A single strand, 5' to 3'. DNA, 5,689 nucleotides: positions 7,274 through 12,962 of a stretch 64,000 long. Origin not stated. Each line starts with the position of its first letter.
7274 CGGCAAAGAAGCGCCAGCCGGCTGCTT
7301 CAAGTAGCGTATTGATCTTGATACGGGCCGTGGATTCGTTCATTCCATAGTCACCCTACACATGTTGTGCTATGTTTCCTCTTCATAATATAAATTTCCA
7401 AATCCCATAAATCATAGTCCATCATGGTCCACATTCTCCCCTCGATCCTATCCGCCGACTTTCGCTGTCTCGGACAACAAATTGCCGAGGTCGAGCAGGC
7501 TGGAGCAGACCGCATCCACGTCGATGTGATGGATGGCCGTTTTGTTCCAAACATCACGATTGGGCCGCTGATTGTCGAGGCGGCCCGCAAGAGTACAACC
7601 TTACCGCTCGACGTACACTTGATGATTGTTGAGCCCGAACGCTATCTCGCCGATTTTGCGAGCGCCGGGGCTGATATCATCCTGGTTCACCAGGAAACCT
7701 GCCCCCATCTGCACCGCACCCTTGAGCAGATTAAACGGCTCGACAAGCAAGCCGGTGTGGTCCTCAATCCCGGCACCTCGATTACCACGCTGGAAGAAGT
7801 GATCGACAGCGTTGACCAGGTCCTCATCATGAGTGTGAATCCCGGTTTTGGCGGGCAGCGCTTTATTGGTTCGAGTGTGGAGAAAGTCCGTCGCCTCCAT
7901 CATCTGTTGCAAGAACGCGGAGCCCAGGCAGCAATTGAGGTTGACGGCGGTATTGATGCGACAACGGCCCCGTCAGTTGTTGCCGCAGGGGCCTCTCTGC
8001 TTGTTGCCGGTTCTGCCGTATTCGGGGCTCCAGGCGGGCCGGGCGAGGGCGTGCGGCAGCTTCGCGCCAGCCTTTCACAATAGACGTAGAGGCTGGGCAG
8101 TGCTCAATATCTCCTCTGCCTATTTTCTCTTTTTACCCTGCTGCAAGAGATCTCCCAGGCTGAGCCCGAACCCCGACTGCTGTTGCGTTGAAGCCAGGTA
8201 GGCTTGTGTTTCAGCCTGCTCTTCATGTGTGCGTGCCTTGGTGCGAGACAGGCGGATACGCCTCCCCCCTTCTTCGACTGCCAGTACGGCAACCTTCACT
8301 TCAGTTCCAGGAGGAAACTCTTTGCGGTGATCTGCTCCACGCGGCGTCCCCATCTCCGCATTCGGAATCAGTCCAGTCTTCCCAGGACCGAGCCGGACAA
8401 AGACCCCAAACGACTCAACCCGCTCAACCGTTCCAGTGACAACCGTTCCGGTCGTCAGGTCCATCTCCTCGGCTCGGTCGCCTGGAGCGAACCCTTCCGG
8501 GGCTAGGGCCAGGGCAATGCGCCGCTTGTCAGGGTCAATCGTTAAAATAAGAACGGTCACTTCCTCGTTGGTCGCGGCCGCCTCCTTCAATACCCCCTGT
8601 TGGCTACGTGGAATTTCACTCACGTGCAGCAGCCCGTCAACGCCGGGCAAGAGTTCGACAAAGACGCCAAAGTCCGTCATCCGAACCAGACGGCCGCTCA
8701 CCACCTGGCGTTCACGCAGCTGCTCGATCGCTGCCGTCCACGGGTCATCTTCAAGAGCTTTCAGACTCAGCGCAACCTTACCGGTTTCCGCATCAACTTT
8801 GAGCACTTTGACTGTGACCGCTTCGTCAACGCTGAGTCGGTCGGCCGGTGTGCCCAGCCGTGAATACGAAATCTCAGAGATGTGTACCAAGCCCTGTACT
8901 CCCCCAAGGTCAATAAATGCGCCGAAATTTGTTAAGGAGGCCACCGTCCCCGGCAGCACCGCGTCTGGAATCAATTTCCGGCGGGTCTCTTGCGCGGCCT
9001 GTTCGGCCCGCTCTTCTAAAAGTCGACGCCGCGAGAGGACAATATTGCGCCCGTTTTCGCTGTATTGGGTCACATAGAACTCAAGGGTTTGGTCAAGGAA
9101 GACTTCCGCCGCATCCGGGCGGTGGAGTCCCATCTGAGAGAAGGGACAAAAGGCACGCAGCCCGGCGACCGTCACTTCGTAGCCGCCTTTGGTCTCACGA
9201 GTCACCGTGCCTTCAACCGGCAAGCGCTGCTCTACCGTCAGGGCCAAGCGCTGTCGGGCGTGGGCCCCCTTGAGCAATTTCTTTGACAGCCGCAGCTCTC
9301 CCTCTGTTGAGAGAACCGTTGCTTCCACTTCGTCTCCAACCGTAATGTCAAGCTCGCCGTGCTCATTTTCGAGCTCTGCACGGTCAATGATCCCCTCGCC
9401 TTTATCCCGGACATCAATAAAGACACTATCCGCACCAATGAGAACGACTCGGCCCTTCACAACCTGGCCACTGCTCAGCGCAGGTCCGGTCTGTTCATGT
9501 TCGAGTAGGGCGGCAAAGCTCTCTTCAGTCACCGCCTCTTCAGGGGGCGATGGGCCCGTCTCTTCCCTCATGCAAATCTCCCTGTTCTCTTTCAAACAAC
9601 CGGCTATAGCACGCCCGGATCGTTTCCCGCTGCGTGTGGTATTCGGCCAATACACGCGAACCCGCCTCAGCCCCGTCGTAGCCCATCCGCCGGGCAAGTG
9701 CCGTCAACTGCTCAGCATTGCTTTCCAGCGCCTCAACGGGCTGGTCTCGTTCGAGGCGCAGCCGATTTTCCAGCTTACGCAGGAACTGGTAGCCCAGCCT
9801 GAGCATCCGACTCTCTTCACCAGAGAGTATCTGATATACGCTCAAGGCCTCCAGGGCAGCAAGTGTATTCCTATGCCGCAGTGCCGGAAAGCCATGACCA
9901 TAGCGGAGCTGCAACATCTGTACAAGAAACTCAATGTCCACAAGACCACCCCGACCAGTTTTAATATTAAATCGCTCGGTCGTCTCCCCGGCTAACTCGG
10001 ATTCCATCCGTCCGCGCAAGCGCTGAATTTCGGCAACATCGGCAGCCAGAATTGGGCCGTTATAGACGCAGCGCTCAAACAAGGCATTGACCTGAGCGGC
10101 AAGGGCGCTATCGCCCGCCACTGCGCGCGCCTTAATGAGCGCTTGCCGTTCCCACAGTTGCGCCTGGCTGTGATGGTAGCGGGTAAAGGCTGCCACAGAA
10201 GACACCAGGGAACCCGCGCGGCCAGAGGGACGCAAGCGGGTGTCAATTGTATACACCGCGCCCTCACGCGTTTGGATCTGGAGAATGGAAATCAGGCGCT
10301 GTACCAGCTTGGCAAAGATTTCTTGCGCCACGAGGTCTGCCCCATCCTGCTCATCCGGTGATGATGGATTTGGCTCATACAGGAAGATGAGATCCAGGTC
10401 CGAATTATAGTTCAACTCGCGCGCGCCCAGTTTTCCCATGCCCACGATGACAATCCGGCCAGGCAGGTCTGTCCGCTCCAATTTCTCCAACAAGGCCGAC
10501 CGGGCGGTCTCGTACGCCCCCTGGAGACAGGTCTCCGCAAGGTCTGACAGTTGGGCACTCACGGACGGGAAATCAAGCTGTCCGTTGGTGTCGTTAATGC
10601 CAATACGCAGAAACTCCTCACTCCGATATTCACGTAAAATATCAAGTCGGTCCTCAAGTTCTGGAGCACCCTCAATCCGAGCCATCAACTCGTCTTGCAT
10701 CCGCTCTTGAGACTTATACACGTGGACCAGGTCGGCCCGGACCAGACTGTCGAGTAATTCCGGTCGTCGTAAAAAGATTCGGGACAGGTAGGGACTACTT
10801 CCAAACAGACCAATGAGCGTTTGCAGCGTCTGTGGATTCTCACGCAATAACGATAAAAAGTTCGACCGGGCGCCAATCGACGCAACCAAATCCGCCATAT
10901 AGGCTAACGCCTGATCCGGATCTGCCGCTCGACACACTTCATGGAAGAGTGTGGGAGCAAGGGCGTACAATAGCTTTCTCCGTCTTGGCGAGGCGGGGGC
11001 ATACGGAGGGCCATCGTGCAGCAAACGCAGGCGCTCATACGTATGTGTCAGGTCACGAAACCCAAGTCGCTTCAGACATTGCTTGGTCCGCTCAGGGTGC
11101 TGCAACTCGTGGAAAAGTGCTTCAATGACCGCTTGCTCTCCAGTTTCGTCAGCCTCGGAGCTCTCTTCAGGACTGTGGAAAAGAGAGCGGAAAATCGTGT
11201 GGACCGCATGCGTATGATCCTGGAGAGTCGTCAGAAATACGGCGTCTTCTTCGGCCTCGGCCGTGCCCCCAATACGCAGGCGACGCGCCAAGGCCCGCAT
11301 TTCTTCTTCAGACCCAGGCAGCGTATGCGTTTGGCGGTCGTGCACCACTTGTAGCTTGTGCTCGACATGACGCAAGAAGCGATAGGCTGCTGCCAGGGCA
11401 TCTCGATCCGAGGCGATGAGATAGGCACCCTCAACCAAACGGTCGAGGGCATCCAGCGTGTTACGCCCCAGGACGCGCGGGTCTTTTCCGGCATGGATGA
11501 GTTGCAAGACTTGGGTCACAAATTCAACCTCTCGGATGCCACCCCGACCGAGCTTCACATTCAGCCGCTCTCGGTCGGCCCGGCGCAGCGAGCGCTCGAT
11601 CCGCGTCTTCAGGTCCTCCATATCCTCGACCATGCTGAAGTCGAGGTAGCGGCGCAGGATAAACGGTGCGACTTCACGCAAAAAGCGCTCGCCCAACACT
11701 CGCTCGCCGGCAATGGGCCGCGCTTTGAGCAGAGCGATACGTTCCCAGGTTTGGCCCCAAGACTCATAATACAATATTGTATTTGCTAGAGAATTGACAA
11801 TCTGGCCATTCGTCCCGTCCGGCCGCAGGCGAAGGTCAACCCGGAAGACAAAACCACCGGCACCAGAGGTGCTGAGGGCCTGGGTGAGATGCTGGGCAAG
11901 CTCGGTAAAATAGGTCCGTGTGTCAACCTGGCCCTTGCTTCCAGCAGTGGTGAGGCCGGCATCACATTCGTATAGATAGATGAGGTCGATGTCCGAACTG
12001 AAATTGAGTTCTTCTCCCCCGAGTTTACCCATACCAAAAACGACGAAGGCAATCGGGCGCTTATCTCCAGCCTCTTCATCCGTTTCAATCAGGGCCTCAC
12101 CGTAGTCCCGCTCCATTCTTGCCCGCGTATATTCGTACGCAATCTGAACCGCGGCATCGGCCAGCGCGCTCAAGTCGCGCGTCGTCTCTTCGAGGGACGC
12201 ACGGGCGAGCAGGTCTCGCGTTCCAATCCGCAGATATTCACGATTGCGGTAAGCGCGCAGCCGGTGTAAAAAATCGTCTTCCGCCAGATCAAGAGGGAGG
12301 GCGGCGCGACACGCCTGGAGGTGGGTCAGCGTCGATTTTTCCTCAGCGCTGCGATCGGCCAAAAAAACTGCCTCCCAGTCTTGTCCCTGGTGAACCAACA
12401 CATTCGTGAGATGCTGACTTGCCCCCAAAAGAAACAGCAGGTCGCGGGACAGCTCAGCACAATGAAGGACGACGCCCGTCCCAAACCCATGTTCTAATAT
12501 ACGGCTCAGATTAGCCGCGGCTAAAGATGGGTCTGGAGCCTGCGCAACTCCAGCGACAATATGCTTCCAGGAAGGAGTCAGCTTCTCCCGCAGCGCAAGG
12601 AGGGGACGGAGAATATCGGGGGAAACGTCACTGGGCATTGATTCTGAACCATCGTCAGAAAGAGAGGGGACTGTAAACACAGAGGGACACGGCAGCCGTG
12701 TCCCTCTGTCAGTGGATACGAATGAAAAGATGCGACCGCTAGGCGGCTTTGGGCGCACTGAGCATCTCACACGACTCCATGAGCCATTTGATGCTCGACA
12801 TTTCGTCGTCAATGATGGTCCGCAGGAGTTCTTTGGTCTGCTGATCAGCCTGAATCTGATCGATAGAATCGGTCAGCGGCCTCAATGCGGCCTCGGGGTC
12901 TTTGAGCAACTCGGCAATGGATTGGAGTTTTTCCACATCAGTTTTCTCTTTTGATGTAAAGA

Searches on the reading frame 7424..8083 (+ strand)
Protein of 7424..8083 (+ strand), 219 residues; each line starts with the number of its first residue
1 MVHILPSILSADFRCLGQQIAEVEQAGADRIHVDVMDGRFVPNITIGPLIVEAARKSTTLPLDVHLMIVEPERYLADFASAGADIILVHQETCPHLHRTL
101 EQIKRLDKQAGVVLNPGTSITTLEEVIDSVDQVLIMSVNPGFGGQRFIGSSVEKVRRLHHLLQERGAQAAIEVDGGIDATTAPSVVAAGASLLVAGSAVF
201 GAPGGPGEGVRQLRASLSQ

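Call 57: search_protein_families(library=pfam, proteins=[window:7424-8083:+], max_evalue=0.0001)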
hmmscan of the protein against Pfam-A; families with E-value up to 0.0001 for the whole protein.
window:7424-8083:+ (219 aa): 1 family
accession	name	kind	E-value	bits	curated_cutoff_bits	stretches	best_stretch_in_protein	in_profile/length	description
PF00834.25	Ribul_P_3_epim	-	2e-78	262.8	21.1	1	4-200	2-198/198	Ribulose-phosphate 3 epimerase family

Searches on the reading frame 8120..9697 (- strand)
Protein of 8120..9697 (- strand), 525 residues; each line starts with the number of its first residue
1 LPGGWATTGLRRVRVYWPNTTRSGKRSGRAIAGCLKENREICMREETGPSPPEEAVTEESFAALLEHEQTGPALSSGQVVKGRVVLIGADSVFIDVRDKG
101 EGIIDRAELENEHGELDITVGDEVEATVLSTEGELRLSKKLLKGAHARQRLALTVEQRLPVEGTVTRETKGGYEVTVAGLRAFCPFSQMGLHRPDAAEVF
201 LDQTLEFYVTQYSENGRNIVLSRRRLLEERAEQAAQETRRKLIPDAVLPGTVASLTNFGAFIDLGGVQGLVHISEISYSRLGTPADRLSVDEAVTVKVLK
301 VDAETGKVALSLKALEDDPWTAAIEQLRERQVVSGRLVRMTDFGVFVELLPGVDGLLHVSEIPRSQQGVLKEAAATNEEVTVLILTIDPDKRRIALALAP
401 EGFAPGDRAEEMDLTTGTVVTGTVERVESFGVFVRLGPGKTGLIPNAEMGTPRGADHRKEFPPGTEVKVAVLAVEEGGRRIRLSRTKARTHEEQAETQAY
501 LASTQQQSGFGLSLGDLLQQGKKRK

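Call 57: search_protein_families(library=pfam, proteins=[window:8120-9697:-], max_evalue=0.0001)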
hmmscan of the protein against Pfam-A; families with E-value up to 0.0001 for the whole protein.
window:8120-9697:- (525 aa): 3 families
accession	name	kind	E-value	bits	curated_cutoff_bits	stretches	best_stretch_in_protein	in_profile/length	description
PF00575.29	S1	-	2.8e-64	213.9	22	5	244-313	4-74/74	S1 RNA binding domain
PF23459.1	S1_RRP5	-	3.5e-25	88.8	27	2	414-484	1-71/72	RRP5 S1 domain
PF13509.12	S1_2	-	6.3e-07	29.9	21.8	0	417-449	2-34/61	S1 domain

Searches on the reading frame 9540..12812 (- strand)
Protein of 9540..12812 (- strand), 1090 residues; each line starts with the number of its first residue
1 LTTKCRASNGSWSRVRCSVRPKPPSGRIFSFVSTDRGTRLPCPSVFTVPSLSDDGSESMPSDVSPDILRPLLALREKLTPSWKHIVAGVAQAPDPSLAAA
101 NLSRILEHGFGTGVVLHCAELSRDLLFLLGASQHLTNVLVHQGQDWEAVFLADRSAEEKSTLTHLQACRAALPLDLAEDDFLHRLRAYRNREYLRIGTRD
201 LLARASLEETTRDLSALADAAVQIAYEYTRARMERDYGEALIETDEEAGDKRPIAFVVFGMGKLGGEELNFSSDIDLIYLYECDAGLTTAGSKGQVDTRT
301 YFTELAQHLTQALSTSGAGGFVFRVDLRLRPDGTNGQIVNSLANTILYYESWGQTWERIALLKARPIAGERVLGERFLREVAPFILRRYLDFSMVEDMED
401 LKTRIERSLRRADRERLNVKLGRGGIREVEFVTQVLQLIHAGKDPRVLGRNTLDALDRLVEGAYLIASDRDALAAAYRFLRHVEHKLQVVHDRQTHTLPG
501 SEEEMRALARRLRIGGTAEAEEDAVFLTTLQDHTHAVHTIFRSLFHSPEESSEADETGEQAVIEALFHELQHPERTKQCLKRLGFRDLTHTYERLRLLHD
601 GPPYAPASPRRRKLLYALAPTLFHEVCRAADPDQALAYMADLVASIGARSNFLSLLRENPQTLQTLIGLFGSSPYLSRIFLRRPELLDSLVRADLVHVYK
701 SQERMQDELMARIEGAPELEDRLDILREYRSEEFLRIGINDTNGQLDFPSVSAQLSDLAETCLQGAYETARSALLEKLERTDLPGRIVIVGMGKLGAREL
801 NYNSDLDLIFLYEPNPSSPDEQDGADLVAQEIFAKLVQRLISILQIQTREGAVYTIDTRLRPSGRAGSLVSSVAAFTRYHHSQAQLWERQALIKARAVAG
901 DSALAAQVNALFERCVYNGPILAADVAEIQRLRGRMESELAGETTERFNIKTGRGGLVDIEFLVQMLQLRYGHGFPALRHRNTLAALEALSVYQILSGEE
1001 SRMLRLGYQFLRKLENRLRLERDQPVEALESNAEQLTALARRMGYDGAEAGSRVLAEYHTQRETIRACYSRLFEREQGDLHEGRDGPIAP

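Call 57: search_protein_families(library=pfam, proteins=[window:9540-12812:-], max_evalue=0.0001)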
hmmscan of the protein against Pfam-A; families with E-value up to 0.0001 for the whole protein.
window:9540-12812:- (1090 aa): 2 families
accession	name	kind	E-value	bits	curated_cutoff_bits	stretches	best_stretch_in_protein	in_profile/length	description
PF03710.21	GlnE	-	9.4e-127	422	24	2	664-909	2-250/252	Glutamate-ammonia ligase adenylyltransferase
PF08335.16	GlnD_UR_UTase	-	2.1e-52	177.4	21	2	401-545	3-141/141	GlnD PII-uridylyltransferase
